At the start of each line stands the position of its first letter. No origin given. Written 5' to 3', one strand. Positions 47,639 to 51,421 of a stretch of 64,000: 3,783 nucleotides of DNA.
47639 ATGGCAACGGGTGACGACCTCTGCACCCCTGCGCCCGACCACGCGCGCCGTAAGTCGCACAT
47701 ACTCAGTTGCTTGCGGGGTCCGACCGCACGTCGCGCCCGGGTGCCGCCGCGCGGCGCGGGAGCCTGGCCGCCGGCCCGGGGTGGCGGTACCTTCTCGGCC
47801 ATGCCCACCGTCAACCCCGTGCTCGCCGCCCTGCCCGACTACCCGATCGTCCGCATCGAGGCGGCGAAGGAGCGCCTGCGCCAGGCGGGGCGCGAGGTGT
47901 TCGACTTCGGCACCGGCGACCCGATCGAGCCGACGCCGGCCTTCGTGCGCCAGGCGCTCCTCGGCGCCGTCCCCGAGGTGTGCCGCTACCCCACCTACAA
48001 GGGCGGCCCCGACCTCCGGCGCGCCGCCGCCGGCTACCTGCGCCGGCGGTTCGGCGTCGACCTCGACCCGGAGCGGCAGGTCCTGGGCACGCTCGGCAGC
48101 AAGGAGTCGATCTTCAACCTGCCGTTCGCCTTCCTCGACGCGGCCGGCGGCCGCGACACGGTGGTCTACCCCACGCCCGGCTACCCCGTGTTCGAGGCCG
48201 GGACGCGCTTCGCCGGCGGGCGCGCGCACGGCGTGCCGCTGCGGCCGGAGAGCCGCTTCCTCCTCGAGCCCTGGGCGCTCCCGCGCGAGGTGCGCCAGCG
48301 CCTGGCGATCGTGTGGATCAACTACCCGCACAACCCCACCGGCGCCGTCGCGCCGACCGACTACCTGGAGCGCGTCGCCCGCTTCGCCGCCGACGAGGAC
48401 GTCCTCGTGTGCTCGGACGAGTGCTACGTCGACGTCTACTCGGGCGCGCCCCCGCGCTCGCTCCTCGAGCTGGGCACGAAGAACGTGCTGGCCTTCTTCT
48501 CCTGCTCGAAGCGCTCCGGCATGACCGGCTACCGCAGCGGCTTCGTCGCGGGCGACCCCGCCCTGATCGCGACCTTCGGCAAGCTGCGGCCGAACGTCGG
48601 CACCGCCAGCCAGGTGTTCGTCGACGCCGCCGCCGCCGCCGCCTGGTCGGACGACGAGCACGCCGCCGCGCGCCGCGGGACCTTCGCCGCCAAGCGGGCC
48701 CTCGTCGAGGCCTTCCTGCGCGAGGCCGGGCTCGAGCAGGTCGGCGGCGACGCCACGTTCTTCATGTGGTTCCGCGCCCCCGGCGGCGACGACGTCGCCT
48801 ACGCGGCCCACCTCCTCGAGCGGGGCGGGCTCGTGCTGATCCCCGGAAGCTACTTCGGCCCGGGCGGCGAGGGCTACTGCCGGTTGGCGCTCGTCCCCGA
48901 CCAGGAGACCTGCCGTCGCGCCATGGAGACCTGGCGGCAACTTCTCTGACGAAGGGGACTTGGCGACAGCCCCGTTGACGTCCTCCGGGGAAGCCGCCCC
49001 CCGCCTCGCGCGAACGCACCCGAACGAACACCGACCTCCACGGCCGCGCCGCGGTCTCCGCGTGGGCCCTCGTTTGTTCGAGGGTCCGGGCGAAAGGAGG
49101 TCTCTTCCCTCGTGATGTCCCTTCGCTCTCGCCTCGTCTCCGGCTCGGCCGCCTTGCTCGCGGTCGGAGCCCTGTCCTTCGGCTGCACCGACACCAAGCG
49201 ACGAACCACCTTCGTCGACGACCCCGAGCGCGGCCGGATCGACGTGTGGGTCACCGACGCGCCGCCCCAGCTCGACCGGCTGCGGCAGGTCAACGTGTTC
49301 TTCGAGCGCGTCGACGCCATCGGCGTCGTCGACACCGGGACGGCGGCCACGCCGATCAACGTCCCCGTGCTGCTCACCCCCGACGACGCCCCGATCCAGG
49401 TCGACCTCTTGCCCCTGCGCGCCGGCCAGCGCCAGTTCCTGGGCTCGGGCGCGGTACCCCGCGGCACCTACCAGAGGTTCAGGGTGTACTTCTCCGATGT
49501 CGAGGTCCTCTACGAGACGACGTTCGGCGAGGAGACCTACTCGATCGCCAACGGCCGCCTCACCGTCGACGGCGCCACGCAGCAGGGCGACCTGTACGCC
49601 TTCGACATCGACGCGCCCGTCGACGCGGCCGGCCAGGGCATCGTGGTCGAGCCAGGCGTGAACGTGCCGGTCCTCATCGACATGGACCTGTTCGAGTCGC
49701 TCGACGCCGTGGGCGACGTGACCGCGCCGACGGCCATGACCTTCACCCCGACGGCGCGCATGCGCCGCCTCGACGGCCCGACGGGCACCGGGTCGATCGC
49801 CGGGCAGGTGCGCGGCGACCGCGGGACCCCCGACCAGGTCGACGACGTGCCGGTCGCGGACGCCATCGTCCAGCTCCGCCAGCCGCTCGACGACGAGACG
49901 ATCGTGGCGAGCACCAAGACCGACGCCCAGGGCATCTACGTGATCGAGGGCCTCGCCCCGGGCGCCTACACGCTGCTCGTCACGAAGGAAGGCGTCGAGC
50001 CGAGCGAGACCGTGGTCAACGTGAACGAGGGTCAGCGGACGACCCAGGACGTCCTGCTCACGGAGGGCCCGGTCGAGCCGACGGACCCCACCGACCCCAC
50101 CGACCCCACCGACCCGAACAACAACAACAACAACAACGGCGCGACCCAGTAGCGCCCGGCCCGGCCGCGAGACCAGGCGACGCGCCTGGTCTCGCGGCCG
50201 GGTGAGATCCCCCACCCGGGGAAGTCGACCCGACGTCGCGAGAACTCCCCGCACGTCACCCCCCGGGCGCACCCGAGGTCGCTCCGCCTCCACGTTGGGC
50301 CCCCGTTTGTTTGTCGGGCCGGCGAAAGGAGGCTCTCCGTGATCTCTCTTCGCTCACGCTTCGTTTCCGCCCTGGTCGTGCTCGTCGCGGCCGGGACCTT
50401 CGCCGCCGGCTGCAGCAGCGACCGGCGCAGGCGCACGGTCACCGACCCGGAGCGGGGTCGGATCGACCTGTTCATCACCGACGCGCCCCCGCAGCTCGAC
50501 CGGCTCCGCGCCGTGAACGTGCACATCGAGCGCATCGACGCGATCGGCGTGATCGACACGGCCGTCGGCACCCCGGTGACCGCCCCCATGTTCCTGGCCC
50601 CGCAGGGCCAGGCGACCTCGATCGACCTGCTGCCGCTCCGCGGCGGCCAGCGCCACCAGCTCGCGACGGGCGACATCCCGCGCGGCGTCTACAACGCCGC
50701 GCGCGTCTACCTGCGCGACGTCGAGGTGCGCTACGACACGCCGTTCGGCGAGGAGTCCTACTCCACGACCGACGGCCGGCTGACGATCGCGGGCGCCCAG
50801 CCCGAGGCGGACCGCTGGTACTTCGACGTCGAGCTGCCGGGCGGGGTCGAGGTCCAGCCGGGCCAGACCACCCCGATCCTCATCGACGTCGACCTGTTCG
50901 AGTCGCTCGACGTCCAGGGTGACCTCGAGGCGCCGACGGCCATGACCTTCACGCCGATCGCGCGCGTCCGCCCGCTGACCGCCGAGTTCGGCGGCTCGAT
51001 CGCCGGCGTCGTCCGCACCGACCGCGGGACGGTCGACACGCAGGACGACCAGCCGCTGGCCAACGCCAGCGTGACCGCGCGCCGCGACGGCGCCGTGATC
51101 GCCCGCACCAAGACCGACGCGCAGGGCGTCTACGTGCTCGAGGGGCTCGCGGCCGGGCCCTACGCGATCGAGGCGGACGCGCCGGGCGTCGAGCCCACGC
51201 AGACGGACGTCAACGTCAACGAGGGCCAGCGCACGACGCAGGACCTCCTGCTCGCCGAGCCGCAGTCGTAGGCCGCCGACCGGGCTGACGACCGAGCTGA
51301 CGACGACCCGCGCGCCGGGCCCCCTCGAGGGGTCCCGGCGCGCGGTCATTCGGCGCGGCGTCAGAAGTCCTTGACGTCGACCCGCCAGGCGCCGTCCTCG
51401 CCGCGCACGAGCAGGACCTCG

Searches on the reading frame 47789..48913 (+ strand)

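Call 86: search_protein_families(library=pfam, max_evalue=0.00001, proteins=[window:47789-48913:+])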
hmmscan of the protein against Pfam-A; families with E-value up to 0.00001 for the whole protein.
window:47789-48913:+ (375 aa): 1 family
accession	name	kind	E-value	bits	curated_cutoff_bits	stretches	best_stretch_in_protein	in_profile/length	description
PF00155.27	Aminotran_1_2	-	1.1e-46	160.1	19.7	1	36-370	2-350/361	Aminotransferase class I and II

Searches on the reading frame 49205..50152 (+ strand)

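Call 86: search_protein_families(library=pfam, max_evalue=0.00001, proteins=[window:49205-50152:+])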
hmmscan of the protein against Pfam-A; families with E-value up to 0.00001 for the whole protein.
window:49205-50152:+ (315 aa): 3 families
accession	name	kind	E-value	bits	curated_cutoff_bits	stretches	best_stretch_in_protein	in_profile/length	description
PF14321.11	DUF4382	-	6.6e-13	49.5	25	1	10-168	2-125/136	Domain of unknown function (DUF4382)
PF13620.12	CarboxypepD_reg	-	3e-12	47.2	32.3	1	213-285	10-81/82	Carboxypeptidase regulatory-like domain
PF17210.9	SdrD_B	-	3.6e-06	27.6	29.7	1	209-276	17-80/112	SdrD B-like domain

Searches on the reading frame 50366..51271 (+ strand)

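Call 86: search_protein_families(library=pfam, max_evalue=0.00001, proteins=[window:50366-51271:+])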
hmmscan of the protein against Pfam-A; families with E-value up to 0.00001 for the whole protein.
window:50366-51271:+ (301 aa): 4 families
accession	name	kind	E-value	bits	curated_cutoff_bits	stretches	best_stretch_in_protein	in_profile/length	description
PF13620.12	CarboxypepD_reg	-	3.4e-16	59.8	32.3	1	220-296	3-81/82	Carboxypeptidase regulatory-like domain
PF14321.11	DUF4382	-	9.7e-13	49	25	1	31-183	2-125/136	Domain of unknown function (DUF4382)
PF17210.9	SdrD_B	-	1.7e-06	28.6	29.7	1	223-285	16-80/112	SdrD B-like domain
PF13715.12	CarbopepD_reg_2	-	2.7e-06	27.7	32.2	1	221-298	3-78/88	CarboxypepD_reg-like domain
